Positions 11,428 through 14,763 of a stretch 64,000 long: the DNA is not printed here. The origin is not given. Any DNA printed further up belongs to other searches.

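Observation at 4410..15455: Five-gene translationally coupled operon: YhaM-like HD nuclease, AddB-like, AddA-like, DUF262/DUF1524, GHKL-PD-ExK ATPase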

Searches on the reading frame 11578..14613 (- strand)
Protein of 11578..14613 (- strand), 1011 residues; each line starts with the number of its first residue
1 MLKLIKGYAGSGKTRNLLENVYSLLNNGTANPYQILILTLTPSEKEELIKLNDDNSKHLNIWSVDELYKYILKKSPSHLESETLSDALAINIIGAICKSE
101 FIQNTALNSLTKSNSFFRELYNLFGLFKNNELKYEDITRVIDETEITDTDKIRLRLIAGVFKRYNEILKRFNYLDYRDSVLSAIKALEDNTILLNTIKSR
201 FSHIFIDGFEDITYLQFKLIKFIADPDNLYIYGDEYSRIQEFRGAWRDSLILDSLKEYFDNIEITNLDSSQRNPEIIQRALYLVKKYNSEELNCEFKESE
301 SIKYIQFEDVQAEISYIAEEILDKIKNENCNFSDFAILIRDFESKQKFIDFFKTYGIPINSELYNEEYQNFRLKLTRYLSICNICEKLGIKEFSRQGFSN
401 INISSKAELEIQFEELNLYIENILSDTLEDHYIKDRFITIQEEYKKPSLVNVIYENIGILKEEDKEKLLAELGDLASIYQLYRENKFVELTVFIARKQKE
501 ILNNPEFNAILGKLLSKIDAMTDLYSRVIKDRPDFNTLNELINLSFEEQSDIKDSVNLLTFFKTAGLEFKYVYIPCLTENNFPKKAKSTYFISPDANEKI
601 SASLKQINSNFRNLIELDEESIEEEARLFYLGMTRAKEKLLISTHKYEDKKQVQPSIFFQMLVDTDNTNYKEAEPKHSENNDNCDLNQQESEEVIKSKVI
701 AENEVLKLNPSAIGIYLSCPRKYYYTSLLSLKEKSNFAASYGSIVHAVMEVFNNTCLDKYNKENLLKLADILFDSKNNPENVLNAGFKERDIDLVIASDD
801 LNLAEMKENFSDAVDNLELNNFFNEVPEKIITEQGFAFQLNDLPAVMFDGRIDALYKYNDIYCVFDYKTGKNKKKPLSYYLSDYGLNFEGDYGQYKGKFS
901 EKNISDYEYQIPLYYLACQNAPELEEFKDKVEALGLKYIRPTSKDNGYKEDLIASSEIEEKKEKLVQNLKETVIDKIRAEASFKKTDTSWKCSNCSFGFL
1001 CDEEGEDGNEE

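Call 4: search_protein_families(library=pfam, proteins=[window:11578-14613:-], max_evalue=0.01)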
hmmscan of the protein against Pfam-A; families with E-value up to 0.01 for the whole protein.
window:11578-14613:- (1011 aa): 7 families
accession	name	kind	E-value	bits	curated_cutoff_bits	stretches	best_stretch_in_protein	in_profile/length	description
PF00580.27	UvrD-helicase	-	2.3e-25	90.2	23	1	5-246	18-259/271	UvrD/REP helicase N-terminal domain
PF13361.12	UvrD_C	-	3.4e-23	83.1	25.6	1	291-646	31-349/350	UvrD-like helicase C-terminal domain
PF12705.13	PDDEXK_1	-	1.9e-22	80.8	22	1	708-1002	2-247/247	PD-(D/E)XK nuclease superfamily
PF13538.12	UvrD_C_2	-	0.00082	19.6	27.4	0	622-642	31-51/52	UvrD-like helicase C-terminal domain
PF13245.12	AAA_19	-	0.0014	19.3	25.1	0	4-240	15-131/134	AAA domain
PF08696.17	Dna2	-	0.0014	18.8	22.4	1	708-793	56-137/204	DNA replication factor Dna2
PF01443.25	Viral_helicase1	-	0.0057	16.9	21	0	4-23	2-21/228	Viral superfamily 1 RNA helicase core domain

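Call 5: search_protein_families(library=padloc, proteins=[window:11578-14613:-], max_evalue=0.01)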
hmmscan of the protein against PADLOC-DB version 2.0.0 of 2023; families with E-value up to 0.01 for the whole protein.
window:11578-14613:- (1011 aa): 24 families
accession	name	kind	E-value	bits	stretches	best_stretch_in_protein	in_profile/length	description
PDLC00117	GajB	-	7.2e-29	98.7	2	139-588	157-547/604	UrvD helicase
PDLC03802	RTasHel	-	3.5e-26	90.2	2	5-360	23-340/675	DRT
PDLC00114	GajB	-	9.9e-26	88.4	2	9-365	29-384/635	UrvD helicase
PDLC00103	GajB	-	1.2e-20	72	1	168-652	180-584/612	UrvD helicase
PDLC00107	GajB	-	5.3e-19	66.2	2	8-443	36-463/587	UrvD helicase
PDLC00130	GajB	-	1.1e-18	64.8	2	161-359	166-363/589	UrvD helicase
PDLC00132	GajB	-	1.5e-18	64.8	1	5-328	21-340/625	UrvD helicase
PDLC00119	GajB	-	4e-14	50.5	2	10-251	25-270/565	UrvD helicase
PDLC00144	GajB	-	7.8e-14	49.1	1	176-343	136-306/559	UrvD helicase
PDLC00121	GajB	-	3e-11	40.6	1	171-349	174-349/565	UrvD helicase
PDLC00123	GajB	-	3.5e-10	37.1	2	182-353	158-326/540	UrvD helicase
PDLC00108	GajB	-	2.5e-07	28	1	160-279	18-136/445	UrvD helicase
PDLC00127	GajB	-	4.4e-07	26.8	1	10-273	30-277/594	UrvD helicase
PDLC01447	Cas4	-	8.5e-07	27.6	1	707-1003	4-159/161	"CAS-I,CAS-II,CAS-III,CAS-IV,CAS-V,CAS-VI; acquisition_associated"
PDLC01087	C3a187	-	1.3e-06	25.5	0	303-369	424-489/559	NERD+UvrD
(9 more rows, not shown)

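Call 6: search_protein_families(library=ncbifam, proteins=[window:11578-14613:-], max_evalue=0.01)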
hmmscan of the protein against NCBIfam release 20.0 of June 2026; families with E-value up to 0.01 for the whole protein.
window:11578-14613:- (1011 aa): 11 families
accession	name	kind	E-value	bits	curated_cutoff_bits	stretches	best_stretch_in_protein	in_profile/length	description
TIGR01074.1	rep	equivalog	4.2e-35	121.1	951.45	2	6-358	20-367/668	DNA helicase Rep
TIGR01073.1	pcrA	equivalog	7.6e-33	113.8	911.2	2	5-341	22-353/725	DNA helicase PcrA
NF008743.0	PRK11773.1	equivalog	2.3e-26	92.4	965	2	4-341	26-356/720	DNA helicase II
TIGR01075.1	uvrD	equivalog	2.8e-25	88.7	1144.45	2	4-341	21-351/715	DNA helicase II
TIGR02773.1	addB_Gpos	equivalog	5.2e-19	67.4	903.7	1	2-360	3-365/1159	helicase-exonuclease AddAB subunit AddB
NF008276.0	PRK11054.1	equivalog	8.5e-19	67.5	543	2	118-346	354-574/684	DNA helicase IV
NF008172.0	PRK10919.1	equivalog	2.2e-18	65.9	1168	2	8-357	23-367/673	DNA helicase Rep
TIGR02785.1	addA_Gpos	equivalog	4.5e-18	64.5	707.65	2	550-651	778-886/1234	helicase-exonuclease AddAB subunit AddA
TIGR00609.1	recB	equivalog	1.1e-17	63.5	696.05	2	467-733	643-907/1175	exodeoxyribonuclease V subunit beta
TIGR02784.1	addA_alphas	equivalog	1.7e-11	43.2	860.75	1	549-751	770-995/1138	double-strand break repair helicase AddA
TIGR00372.1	cas4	equivalog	3.2e-05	23.9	65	0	709-755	2-48/180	CRISPR-associated protein Cas4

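Call 15: find_homologous_proteins(query=window:11578-14613:-)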
Query window:11578-14613:- (1011 aa): 749 proteins with E <= 0.001 among 8000 candidates; the best 120 are listed.
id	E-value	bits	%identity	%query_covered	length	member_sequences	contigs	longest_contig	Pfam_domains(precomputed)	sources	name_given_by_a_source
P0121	0.0e+0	1845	87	96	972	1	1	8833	PF12705.14,PF13361.13,PF00580.28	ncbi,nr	ncbi:MAG: ATP-dependent helicase, partial [Candidatus Gastranaerophilales bacterium]|nr:ATP-dependen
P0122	0.0e+0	1680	75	100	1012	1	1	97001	PF12705.14,PF13361.13,PF00580.28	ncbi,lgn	ncbi:MAG: ATP-dependent DNA helicase [bacterium]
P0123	0.0e+0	1600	91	81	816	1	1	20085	PF12705.14,PF13361.13,PF00580.28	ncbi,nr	ncbi:MAG: ATP-dependent DNA helicase, partial [Candidatus Gastranaerophilales bacterium]|nr:ATP-depe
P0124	0.0e+0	1493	67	99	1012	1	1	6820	PF12705.14,PF13361.13,PF00580.28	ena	-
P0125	0.0e+0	1493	68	100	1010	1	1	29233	PF12705.14,PF13361.13,PF00580.28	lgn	-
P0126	0.0e+0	1418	65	100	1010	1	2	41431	PF12705.14,PF13361.13,PF08696.18,PF00580.28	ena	-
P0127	0.0e+0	1366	61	100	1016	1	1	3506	PF12705.14,PF13361.13,PF00580.28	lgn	-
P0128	0.0e+0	1264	58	99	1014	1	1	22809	PF12705.14,PF13361.13,PF00580.28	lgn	-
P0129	0.0e+0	1166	55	99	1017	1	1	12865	PF12705.14,PF01443.25,PF13361.13,PF00580.28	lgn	-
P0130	1.8e-280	951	51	88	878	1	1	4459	PF12705.14,PF13361.13,PF00580.28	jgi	jgi:DNA helicase-2/ATP-dependent DNA helicase PcrA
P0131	7.4e-271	919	46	100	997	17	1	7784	PF12705.14,PF01443.25,PF13361.13,PF00580.28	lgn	-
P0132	2.4e-270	918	54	74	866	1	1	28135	PF12705.14,PF13361.13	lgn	-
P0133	2.2e-265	901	44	100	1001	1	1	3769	PF12705.14,PF13361.13,PF00580.28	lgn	-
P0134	2.5e-243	828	42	100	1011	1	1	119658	PF12705.14,PF13361.13,PF08696.18,PF00580.28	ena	-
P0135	1.8e-205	703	42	92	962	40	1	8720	PF12705.14,PF13361.13,PF08696.18,PF00580.28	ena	-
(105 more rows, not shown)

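Call 16: find_encoding_contigs(protein=P0122, flank=10000, max_places=2)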
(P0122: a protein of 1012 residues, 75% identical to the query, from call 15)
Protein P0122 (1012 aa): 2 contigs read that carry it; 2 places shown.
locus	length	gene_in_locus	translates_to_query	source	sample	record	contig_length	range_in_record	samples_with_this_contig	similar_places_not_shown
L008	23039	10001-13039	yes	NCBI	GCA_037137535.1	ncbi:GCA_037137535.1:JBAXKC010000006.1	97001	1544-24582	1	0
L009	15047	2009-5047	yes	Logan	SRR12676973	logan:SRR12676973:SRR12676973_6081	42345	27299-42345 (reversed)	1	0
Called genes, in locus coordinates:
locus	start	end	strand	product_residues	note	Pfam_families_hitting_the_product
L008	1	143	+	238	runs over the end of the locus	PF19935:DUF6398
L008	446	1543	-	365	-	PF01926:MMR_HSR1, PF02421:FeoB_N, PF06071:YchF-GTPase_C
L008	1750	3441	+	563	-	PF02518:HATPase_c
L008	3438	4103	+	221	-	PF00072:Response_reg, PF00196:GerE, PF08281:Sigma70_r4_2 (weak)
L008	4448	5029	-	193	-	PF02545:Maf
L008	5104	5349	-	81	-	-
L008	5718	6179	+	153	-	PF03938:OmpH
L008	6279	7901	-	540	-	PF00149:Metallophos, PF02872:5_nucleotid_C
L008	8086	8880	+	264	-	-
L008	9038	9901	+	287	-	-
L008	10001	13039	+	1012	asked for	PF00580:UvrD-helicase, PF13361:UvrD_C, PF12705:PDDEXK_1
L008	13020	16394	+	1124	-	PF00580:UvrD-helicase, PF13086:AAA_11 (weak), PF13245:AAA_19, PF13361:UvrD_C, PF13538:UvrD_C_2 (faint), PF12705:PDDEXK_1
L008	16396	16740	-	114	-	PF03692:CxxCxxCC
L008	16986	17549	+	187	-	PF01551:Peptidase_M23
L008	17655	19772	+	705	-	PF00912:Transgly, PF00905:Transpeptidase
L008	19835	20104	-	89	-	PF12732:YtxH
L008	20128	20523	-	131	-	PF06103:DUF948 (weak)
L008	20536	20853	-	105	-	PF12732:YtxH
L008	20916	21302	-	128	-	-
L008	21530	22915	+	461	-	PF08245:Mur_ligase_M, PF08353:MurT_C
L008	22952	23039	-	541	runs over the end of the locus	PF01590:GAF (weak), PF13185:GAF_2, PF01590:GAF, PF13185:GAF_2, PF13492:GAF_3, PF00990:GGDEF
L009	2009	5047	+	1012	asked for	PF00580:UvrD-helicase, PF13361:UvrD_C, PF12705:PDDEXK_1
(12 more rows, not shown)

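Call 17: find_encoding_contigs(protein=P0126, flank=10000, max_places=2)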
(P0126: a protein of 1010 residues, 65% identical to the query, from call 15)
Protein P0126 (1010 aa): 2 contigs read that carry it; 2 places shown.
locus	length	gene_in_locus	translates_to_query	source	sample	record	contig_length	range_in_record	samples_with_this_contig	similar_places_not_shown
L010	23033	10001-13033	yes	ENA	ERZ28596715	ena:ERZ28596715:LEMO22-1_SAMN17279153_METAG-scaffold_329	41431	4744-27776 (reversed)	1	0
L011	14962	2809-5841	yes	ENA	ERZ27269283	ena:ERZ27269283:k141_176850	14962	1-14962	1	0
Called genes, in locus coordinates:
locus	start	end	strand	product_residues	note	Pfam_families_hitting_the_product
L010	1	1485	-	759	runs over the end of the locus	PF13208:TerB_N, PF05099:TerB (faint), PF15615:TerB_C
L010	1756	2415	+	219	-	-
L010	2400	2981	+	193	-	PF00929:RNase_T, PF13482:RNase_H_2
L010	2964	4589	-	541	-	PF00239:Resolvase, PF07508:Recombinase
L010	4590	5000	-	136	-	PF11149:DUF2924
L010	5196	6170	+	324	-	PF13280:WYL, PF25583:WCX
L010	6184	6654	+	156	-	PF13392:HNH_3 (weak)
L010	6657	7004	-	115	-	-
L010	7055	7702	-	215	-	PF07799:DUF1643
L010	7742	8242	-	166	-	-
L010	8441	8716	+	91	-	-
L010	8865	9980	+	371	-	PF14281:PDDEXK_4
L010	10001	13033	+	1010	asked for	PF00580:UvrD-helicase, PF13361:UvrD_C, PF08696:Dna2 (weak), PF12705:PDDEXK_1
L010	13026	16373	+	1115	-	PF00580:UvrD-helicase, PF13245:AAA_19, PF00580:UvrD-helicase, PF13361:UvrD_C, PF13538:UvrD_C_2 (faint), PF12684:DUF3799 (weak), PF12705:PDDEXK_1, PF01930:Cas_Cas4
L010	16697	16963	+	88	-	-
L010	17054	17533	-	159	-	PF18932:DUF5681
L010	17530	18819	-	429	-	PF02195:ParB_N, PF01555:N6_N4_Mtase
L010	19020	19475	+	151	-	-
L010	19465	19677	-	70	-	PF13560:HTH_31 (weak), PF12844:HTH_19 (weak), PF01381:HTH_3, PF13443:HTH_26 (weak)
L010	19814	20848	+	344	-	PF14281:PDDEXK_4 (weak)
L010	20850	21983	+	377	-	PF14281:PDDEXK_4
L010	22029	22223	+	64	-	-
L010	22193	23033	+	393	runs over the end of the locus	-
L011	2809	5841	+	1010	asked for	PF00580:UvrD-helicase, PF13361:UvrD_C, PF08696:Dna2 (weak), PF12705:PDDEXK_1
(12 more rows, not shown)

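Call 18: find_encoding_contigs(protein=P0134, flank=10000, max_places=2)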
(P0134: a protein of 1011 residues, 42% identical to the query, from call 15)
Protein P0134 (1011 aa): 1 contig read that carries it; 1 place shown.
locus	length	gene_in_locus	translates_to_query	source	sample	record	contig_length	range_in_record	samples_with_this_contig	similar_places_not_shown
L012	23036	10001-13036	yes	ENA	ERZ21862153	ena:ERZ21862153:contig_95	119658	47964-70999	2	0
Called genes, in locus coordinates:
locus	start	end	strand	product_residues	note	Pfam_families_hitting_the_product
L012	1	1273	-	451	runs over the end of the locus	PF10117:McrBC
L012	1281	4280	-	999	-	PF07728:AAA_5, PF28529:McrB_lid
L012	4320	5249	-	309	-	-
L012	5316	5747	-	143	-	-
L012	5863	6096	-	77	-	-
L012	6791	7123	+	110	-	PF13744:HTH_37 (weak), PF01381:HTH_3 (weak)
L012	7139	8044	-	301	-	-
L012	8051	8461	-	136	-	PF12844:HTH_19, PF13560:HTH_31, PF01381:HTH_3, PF13443:HTH_26 (weak)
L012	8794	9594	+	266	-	-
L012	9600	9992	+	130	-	PF08797:HIRAN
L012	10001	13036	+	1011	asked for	PF00580:UvrD-helicase, PF13361:UvrD_C, PF08696:Dna2 (weak), PF12705:PDDEXK_1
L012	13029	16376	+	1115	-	PF00580:UvrD-helicase, PF13245:AAA_19, PF13604:AAA_30 (faint), PF13361:UvrD_C, PF13538:UvrD_C_2 (faint), PF12705:PDDEXK_1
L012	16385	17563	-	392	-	PF00266:Aminotran_5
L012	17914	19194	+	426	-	PF05860:TPS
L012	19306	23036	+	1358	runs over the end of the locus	-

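Call 20: find_related_loci(query=A1, collection=genome_contigs, flank=10000)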
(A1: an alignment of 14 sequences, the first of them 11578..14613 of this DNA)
Query A1 (1011 aa) in genome_contigs; peptide patterns used: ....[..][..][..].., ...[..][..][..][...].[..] (x = any residue, [..] = any of these).
232 stretches matched a pattern; 38 encode a relative of the query (tblastn E <= 1e-3); 38 distinct loci.
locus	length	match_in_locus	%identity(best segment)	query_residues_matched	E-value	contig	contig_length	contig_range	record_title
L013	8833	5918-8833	87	1-970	0e+0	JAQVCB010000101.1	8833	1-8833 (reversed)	MAG: Candidatus Gastranaerophilales bacterium isolate STD2_79 NODE_32092_length_8833_cov_4.706180_Sandtown_D2, whole gen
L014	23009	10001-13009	75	1-1003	0e+0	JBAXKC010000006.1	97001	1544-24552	MAG: bacterium isolate ELA391 MAG391_6, whole genome shotgun sequence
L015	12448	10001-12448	91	1-814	0e+0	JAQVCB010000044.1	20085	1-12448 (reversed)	MAG: Candidatus Gastranaerophilales bacterium isolate STD2_79 NODE_9815_length_20085_cov_4.288506_Sandtown_D2, whole gen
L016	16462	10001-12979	46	1-1004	0e+0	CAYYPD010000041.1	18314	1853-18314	MAG TPA_asm: uncultured Muribaculaceae bacterium isolate binchicken_co323_430 genome assembly, contig: NODE_3019_length_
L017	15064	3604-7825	41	80-1007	0e+0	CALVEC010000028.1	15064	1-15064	MAG: Candidatus Gastranaerophilales bacterium isolate BRZ_GG__bin60 genome assembly, contig: BRZ_GG__NODE_5227_length_15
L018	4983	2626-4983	45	1-795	0e+0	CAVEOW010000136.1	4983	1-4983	bacterium isolate G02616-L1_cleanbin_000029 genome assembly, contig: Spades_G02616-L1_contig_6105, whole genome shotgun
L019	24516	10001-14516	39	5-1007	0e+0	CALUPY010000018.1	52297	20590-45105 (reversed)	MAG: Candidatus Gastranaerophilales bacterium isolate BRZ_BN__bin44 genome assembly, contig: BRZ_BN__NODE_781_length_522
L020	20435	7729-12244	39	5-1007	0e+0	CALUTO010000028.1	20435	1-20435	MAG: Candidatus Gastranaerophilales bacterium isolate BRZ_KF__bin5 genome assembly, contig: BRZ_KF__NODE_3835_length_204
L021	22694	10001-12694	37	57-1011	2e-170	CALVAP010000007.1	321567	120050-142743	MAG: Candidatus Gastranaerophilales bacterium isolate E08__bin56 genome assembly, contig: E08__k127_794611, whole genome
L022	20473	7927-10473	40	80-1010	6e-165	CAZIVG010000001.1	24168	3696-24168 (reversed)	MAG TPA_asm: uncultured Muribaculaceae bacterium isolate SRP242652_co2_214 genome assembly, contig: NODE_2365_length_241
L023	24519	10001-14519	39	5-1007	0e+0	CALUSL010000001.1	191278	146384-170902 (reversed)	MAG: Candidatus Gastranaerophilales bacterium isolate BRZ_CA__bin86 genome assembly, contig: BRZ_CA__NODE_47_length_1912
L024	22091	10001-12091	40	305-1001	1e-156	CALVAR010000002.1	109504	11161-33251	MAG: Candidatus Gastranaerophilales bacterium isolate BRZ_DG__bin19 genome assembly, contig: BRZ_DG__NODE_303_length_109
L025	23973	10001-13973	42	88-1010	9e-157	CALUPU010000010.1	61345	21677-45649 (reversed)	MAG: Candidatus Gastranaerophilales bacterium isolate BRZ_N__bin99 genome assembly, contig: BRZ_N__NODE_1199_length_6134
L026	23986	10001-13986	38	88-1006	4e-154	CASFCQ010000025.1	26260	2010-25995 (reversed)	uncultured bacterium isolate O33_L1_396396_idba_bin.150 genome assembly, contig: O33_L1_396396_idba_bin.150.fa_scaffold_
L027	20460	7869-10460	40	65-1006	3e-154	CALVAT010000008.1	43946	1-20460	MAG: Candidatus Gastranaerophilales bacterium isolate BRZ_PT__bin79 genome assembly, contig: BRZ_PT__NODE_1405_length_43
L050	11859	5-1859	95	155-1011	2e-41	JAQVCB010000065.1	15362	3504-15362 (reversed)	MAG: Candidatus Gastranaerophilales bacterium isolate STD2_79 NODE_14442_length_15362_cov_6.194880_Sandtown_D2, whole ge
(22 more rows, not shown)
